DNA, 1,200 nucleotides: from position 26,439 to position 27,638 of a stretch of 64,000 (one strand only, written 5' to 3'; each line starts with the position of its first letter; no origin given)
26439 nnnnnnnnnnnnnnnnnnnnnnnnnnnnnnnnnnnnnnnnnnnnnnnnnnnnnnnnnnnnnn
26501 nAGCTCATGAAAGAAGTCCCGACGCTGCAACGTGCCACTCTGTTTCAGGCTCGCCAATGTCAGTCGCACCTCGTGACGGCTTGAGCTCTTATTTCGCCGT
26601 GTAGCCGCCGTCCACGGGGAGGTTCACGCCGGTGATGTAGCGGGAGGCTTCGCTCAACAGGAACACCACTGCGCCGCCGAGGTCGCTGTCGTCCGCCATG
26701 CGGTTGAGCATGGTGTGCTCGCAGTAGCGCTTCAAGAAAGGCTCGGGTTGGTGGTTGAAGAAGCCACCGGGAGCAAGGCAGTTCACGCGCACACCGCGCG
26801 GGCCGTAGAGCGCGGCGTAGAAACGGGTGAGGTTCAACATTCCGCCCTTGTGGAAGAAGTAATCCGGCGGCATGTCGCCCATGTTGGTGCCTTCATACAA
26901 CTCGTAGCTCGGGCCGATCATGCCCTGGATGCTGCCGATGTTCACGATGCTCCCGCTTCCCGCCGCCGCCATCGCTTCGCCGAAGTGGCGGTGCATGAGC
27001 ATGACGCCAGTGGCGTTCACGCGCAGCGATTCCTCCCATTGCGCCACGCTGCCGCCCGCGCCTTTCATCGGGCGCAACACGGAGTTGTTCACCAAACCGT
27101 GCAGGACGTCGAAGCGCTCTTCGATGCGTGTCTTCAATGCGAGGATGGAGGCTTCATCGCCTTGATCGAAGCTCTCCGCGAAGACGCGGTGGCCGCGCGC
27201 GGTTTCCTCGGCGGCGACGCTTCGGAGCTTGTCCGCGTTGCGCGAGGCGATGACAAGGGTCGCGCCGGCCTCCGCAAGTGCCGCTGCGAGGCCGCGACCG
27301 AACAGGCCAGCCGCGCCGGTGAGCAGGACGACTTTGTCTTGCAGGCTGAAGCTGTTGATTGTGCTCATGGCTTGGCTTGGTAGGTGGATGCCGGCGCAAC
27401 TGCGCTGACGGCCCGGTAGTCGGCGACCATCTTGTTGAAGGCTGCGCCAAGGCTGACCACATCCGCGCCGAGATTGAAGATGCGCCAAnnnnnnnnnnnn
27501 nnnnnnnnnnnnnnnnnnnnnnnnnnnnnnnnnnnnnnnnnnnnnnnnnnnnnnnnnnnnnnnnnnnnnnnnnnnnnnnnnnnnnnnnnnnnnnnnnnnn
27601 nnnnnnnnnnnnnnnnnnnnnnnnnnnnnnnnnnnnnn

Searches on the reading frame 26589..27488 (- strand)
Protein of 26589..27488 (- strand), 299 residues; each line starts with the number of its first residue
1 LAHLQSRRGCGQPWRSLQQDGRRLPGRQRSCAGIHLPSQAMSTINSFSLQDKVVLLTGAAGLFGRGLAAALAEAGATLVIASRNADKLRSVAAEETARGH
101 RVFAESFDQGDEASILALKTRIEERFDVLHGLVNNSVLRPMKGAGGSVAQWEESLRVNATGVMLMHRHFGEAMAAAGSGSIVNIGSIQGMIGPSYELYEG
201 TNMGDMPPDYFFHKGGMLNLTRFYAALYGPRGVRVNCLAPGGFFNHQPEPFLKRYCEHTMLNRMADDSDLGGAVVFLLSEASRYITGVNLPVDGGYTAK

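Call 57: search_protein_families(library=pfam, proteins=[window:26589-27488:-], max_evalue=0.01)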
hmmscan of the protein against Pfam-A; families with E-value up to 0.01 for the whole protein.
window:26589-27488:- (299 aa): 6 families
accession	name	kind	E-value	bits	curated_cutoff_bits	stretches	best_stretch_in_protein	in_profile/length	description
PF13561.12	adh_short_C2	-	5.9e-38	131.2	27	1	63-297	8-236/236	Enoyl-(Acyl carrier protein) reductase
PF00106.31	adh_short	-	9.8e-30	103.9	26.6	1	52-243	1-182/195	short chain dehydrogenase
PF08659.16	KR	-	4.8e-08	33.6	22.6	1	54-192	3-142/180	KR domain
PF03435.24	Sacchrp_dh_NADP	-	0.00044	21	25.1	1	54-117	1-63/129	Saccharopine dehydrogenase NADP binding domain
PF03807.23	F420_oxidored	-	0.0015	19.5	21.6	1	59-119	6-68/94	NADP oxidoreductase coenzyme F420-dependent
PF01370.27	Epimerase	-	0.003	17.5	20.9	1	54-109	1-47/240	NAD dependent epimerase/dehydratase family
